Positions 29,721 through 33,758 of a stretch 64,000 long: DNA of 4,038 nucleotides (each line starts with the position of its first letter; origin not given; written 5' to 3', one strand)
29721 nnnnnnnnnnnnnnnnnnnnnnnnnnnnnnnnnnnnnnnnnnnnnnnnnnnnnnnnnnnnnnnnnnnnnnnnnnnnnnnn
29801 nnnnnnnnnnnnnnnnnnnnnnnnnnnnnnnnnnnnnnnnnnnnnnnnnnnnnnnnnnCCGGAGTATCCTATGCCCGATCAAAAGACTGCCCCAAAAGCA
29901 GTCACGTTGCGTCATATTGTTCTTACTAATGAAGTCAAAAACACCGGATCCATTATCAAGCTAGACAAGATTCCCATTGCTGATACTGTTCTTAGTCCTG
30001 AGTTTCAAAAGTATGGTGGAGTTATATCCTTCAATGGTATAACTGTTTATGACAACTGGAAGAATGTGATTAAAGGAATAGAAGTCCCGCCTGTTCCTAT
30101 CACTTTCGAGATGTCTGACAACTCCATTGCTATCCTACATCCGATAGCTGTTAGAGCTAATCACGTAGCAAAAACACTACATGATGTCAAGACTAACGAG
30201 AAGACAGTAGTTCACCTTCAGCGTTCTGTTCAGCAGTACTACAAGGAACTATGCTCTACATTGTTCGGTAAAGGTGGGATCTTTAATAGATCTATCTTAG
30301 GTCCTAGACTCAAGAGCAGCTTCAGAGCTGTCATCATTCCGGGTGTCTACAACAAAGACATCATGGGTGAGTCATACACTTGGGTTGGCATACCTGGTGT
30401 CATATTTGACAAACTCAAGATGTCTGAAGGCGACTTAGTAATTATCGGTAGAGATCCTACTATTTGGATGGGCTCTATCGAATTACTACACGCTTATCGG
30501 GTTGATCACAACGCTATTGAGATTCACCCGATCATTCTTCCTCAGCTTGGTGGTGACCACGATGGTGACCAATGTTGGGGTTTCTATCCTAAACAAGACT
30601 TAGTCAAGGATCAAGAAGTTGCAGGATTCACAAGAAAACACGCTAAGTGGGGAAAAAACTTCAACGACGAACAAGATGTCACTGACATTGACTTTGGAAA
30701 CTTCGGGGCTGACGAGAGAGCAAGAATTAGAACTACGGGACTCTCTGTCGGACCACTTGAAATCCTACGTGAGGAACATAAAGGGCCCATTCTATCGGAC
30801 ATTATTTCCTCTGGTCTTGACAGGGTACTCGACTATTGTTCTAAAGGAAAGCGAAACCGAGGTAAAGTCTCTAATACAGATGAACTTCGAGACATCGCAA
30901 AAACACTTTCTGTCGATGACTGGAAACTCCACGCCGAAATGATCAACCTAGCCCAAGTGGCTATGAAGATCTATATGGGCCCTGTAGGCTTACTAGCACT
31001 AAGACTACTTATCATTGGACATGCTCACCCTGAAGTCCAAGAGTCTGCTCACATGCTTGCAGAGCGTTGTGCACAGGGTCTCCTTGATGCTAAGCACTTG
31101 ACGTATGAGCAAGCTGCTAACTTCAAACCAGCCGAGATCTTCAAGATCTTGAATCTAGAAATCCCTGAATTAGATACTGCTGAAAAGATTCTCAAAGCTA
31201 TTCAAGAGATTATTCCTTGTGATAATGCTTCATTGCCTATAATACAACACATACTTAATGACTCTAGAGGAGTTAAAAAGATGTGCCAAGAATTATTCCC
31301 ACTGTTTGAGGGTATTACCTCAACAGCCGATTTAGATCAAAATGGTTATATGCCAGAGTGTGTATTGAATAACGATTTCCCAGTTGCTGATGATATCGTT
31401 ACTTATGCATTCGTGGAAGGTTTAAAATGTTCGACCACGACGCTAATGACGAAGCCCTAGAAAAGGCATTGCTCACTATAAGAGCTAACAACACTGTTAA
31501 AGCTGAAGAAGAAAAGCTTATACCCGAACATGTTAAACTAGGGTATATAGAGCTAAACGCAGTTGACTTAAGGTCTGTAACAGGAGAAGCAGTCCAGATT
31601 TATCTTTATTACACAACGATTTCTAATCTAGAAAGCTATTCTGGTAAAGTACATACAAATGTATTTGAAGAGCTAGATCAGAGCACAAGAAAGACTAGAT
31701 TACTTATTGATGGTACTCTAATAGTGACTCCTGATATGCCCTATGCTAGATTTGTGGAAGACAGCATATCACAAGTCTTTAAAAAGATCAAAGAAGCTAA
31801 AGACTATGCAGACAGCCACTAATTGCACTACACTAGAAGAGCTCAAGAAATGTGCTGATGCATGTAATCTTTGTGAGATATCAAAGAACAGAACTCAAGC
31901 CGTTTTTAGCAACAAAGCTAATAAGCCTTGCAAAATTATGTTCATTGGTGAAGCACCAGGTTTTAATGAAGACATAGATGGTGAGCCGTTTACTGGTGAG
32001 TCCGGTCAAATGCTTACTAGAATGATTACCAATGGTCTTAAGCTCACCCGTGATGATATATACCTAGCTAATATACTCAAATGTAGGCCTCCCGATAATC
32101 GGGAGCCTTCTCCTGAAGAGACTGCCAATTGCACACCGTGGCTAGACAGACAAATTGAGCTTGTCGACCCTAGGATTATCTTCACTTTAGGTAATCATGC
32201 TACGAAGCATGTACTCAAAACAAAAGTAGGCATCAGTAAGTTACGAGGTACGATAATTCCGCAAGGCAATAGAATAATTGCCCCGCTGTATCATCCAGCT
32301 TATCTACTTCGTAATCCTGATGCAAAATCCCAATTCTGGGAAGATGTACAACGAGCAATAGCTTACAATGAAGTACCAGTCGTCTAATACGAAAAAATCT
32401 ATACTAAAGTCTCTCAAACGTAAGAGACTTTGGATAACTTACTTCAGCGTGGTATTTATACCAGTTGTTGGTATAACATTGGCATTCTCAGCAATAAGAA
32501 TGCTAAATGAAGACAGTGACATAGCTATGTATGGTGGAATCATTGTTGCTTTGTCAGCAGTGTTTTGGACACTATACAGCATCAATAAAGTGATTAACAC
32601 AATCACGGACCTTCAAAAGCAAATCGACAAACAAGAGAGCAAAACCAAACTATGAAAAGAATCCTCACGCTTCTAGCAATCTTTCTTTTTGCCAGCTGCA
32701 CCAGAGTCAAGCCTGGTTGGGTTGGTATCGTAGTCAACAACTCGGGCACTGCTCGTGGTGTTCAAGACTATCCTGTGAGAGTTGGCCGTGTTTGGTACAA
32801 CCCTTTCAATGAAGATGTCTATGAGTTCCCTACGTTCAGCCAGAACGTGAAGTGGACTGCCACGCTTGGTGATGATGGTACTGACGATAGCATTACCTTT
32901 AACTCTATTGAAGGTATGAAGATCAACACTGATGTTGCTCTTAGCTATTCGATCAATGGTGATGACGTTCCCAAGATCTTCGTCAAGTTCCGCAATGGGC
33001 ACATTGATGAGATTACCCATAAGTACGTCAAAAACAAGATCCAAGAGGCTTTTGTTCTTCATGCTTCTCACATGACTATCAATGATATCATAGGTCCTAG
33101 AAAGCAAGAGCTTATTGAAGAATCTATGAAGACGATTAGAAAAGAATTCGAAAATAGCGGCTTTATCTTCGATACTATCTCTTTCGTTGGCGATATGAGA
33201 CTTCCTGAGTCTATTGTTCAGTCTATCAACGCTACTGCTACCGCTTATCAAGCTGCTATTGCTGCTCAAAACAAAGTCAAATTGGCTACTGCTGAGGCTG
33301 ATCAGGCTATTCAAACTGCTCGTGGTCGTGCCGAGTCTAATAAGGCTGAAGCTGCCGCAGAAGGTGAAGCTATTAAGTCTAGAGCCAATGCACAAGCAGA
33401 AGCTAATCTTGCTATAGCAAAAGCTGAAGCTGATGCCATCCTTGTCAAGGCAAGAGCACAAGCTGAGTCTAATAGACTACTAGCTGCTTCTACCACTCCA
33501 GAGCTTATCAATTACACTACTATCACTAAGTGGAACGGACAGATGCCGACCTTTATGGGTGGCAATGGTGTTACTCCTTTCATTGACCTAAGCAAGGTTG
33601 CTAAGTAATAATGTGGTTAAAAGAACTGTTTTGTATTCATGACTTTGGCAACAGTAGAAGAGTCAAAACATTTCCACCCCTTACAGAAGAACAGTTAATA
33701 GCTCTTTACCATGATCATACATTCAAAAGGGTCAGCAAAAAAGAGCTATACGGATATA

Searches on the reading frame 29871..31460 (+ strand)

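Call 28: search_protein_families(library=pfam, proteins=[window:29871-31460:+], max_evalue=0.001)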
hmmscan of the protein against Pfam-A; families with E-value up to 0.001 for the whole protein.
window:29871-31460:+ (529 aa): 0 families

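Call 62: search_protein_families(library=phrogs, proteins=[window:29871-31460:+], max_evalue=0.001)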
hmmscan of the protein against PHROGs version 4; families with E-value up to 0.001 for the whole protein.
window:29871-31460:+ (529 aa): 2 families
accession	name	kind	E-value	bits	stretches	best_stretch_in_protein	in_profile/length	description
phrog_2987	-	DNA, RNA and nucleotide metabolism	8.6e-12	45.5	2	179-240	361-429/478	RNA polymerase beta subunit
phrog_2986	-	DNA, RNA and nucleotide metabolism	1.4e-05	24.5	0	97-161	192-258/539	RNA polymerase beta subunit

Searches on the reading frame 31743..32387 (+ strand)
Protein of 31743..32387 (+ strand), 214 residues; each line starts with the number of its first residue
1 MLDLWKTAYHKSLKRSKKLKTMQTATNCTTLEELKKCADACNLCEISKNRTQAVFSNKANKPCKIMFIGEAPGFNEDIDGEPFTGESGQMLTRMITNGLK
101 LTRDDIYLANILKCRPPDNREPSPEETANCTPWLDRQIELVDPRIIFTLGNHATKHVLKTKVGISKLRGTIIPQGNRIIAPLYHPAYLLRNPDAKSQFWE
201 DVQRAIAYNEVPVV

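Call 28: search_protein_families(library=pfam, proteins=[window:31743-32387:+], max_evalue=0.001)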
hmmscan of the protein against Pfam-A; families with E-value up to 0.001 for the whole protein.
window:31743-32387:+ (214 aa): 1 family
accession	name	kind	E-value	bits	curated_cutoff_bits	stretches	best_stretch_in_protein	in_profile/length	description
PF03167.25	UDG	-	1.7e-37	129.1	24.3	1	62-202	7-140/141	Uracil DNA glycosylase superfamily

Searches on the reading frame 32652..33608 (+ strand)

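Call 28: search_protein_families(library=pfam, proteins=[window:32652-33608:+], max_evalue=0.001)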
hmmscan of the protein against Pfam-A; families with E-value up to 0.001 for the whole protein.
window:32652-33608:+ (318 aa): 1 family
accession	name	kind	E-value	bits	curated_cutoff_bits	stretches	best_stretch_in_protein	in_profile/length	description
PF01145.31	Band_7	-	1.2e-23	84.6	23.6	1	18-214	2-172/176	SPFH domain / Band 7 family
